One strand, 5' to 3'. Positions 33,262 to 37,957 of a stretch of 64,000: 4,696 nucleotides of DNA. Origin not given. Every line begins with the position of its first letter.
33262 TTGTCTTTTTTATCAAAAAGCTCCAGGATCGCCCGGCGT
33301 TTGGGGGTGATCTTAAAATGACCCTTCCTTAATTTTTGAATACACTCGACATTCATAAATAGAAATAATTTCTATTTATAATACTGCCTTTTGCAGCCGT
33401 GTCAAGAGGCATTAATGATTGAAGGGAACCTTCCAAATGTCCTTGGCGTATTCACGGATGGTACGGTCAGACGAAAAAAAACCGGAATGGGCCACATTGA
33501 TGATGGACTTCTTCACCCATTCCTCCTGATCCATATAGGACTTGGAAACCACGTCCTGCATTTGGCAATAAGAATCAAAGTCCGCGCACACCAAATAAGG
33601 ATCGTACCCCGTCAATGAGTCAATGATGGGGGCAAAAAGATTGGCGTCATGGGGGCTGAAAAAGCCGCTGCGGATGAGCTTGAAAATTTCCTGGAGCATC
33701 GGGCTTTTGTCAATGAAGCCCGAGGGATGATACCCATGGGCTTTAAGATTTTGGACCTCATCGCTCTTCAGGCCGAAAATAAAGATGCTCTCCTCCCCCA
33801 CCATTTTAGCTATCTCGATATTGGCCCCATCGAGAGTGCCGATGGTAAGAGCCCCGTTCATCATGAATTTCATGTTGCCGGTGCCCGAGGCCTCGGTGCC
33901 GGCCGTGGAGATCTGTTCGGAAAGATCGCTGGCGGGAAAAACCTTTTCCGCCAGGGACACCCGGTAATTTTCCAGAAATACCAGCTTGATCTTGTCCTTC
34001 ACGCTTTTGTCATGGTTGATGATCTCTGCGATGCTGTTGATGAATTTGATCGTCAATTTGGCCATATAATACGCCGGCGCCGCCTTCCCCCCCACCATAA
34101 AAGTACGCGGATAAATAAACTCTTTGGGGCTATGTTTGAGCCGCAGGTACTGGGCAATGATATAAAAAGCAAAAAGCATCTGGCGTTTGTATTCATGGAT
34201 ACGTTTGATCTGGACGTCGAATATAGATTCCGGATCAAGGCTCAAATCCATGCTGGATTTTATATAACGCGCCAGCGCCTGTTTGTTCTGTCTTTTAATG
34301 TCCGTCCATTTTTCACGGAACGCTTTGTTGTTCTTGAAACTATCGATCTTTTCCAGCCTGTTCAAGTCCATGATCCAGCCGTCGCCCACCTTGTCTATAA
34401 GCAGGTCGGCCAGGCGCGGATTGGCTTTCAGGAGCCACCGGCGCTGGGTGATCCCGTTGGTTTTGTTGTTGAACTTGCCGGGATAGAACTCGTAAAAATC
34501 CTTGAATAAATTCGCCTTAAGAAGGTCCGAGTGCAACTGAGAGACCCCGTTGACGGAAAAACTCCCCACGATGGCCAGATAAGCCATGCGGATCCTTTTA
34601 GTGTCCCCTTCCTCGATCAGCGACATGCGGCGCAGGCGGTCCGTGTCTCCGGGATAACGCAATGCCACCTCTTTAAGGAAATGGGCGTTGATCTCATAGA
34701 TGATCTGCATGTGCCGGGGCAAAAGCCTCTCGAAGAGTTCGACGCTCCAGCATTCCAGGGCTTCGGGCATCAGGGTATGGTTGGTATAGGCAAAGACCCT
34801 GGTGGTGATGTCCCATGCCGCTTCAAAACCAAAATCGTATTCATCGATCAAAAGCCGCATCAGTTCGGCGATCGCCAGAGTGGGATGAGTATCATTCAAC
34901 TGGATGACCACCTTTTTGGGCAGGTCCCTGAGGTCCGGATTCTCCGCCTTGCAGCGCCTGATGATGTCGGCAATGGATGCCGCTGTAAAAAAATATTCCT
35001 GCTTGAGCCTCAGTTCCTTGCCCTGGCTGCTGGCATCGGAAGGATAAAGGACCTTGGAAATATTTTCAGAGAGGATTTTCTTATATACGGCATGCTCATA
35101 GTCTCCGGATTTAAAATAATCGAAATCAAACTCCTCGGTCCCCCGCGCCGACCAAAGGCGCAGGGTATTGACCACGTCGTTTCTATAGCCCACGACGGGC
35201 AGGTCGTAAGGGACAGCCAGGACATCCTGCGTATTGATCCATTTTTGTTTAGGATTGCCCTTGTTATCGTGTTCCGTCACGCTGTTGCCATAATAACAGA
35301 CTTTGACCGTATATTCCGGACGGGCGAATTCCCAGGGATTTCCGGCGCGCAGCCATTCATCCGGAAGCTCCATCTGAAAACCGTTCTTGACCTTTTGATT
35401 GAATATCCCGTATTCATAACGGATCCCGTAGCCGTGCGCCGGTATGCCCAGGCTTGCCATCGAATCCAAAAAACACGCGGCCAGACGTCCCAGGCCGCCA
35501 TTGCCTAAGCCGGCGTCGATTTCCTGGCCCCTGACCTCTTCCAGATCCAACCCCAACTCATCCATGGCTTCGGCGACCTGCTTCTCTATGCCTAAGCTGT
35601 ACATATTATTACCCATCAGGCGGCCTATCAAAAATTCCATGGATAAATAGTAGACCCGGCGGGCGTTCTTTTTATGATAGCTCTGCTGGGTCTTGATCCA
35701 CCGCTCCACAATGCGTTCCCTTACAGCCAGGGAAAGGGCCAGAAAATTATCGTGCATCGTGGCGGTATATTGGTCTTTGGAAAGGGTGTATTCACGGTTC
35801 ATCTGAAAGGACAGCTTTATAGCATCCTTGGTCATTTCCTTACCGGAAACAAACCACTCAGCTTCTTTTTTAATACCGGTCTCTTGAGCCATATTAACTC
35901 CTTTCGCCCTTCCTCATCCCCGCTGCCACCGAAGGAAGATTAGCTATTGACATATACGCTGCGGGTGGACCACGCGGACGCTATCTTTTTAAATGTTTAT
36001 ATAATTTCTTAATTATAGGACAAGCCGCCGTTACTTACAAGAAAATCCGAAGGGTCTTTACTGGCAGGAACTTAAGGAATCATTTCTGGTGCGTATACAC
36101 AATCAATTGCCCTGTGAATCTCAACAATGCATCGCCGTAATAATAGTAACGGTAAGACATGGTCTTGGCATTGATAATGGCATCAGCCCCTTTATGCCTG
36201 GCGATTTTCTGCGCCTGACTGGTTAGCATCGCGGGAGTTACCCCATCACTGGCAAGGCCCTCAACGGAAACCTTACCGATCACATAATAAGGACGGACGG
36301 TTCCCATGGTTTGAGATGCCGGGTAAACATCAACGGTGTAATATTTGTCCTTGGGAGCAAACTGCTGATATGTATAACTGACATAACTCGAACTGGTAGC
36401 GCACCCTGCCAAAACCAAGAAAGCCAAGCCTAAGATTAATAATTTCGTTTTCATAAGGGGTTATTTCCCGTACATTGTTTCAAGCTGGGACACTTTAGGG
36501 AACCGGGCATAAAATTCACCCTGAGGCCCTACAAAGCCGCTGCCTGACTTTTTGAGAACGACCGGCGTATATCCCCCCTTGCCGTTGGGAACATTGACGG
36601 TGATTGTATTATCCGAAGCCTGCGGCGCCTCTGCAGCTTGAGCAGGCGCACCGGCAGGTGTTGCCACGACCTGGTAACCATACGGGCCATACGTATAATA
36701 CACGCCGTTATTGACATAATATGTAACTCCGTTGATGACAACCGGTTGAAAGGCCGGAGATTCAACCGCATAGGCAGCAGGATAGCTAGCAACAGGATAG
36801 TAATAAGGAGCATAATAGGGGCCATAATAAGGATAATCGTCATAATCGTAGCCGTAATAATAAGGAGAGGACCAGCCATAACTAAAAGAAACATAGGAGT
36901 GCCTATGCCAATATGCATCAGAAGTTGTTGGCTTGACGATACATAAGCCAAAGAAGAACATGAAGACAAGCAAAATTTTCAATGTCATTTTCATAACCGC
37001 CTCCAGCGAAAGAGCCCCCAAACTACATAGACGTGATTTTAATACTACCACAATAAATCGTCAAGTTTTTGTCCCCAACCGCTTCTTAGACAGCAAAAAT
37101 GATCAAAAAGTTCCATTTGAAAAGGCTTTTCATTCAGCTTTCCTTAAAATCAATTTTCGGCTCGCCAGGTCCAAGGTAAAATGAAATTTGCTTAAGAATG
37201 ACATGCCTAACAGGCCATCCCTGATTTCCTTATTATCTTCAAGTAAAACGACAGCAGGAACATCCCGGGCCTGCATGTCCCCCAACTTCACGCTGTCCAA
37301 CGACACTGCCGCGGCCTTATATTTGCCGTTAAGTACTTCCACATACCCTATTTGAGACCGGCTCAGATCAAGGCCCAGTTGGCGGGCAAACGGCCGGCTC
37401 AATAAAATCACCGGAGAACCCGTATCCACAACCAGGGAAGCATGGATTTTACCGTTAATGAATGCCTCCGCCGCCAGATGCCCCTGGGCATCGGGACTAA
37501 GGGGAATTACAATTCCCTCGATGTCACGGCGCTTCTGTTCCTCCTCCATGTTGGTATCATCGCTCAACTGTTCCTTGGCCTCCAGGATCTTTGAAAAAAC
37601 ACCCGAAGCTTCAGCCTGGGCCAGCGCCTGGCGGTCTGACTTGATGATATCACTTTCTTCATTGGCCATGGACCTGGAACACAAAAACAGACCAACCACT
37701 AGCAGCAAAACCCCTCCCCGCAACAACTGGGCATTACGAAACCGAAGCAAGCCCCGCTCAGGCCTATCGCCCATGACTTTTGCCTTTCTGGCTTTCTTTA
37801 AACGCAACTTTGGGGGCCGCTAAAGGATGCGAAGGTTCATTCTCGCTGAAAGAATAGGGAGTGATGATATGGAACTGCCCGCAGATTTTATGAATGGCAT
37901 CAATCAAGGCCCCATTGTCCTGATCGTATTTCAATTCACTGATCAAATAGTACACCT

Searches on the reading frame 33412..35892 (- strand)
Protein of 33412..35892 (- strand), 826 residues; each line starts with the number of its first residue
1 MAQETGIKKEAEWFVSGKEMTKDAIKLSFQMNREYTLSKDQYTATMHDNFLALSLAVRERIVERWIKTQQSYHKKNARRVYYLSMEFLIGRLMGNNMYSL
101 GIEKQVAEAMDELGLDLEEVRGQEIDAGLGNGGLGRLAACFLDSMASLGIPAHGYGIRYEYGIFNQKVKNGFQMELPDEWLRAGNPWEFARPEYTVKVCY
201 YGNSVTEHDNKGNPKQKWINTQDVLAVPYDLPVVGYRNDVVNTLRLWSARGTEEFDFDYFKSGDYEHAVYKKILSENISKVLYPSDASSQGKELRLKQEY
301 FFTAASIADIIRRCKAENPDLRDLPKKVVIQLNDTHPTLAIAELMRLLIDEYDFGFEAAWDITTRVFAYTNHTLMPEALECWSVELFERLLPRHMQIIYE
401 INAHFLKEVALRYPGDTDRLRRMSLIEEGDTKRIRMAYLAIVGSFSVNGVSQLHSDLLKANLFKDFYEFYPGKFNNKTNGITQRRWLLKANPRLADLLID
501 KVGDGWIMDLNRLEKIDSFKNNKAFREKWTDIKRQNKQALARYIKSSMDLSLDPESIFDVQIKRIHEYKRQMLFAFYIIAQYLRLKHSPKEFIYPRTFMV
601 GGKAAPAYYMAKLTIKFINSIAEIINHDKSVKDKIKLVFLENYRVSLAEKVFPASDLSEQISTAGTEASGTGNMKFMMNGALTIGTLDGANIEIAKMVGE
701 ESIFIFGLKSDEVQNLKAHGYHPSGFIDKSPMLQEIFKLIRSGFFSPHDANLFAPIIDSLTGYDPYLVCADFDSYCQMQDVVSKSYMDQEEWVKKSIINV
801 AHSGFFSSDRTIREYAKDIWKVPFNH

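Call 68: search_protein_families(library=pfam, proteins=[window:33412-35892:-], max_evalue=0.00001)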
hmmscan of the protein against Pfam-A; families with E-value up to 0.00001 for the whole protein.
window:33412-35892:- (826 aa): 1 family
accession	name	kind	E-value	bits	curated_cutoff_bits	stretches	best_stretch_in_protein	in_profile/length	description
PF00343.26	Phosphorylase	-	0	1104.9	27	1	111-822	2-713/713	Carbohydrate phosphorylase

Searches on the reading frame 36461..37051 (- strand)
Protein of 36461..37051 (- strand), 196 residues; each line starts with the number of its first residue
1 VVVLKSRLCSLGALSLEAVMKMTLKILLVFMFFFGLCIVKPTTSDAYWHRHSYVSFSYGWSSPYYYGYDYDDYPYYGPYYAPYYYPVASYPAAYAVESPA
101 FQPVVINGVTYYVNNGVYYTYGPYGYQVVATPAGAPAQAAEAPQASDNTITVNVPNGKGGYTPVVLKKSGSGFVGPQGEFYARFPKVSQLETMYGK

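Call 68: search_protein_families(library=pfam, proteins=[window:36461-37051:-], max_evalue=0.00001)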
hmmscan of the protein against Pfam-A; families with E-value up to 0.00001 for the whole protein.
window:36461-37051:- (196 aa): 1 family
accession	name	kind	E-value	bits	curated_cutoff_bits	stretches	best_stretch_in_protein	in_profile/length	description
PF20125.4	DUF6515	-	1e-06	29.1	24.9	1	50-147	14-102/179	Family of unknown function (DUF6515)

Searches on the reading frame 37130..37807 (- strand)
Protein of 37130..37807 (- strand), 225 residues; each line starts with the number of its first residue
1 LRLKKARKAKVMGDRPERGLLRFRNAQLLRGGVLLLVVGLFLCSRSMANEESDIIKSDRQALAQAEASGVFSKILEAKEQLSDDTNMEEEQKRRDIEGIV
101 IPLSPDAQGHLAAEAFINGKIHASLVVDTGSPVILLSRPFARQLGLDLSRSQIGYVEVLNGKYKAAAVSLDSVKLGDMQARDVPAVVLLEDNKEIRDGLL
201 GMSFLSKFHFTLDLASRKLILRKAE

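Call 68: search_protein_families(library=pfam, proteins=[window:37130-37807:-], max_evalue=0.00001)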
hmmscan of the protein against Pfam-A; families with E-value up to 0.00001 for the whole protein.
window:37130-37807:- (225 aa): 2 families
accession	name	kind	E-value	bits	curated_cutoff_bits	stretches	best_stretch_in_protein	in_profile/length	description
PF13975.11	gag-asp_proteas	-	2.1e-18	67.2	28.2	1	114-206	2-91/92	gag-polyprotein putative aspartyl protease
PF13650.11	Asp_protease_2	-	8.3e-18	65.3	24.3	1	115-204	3-90/90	Aspartyl protease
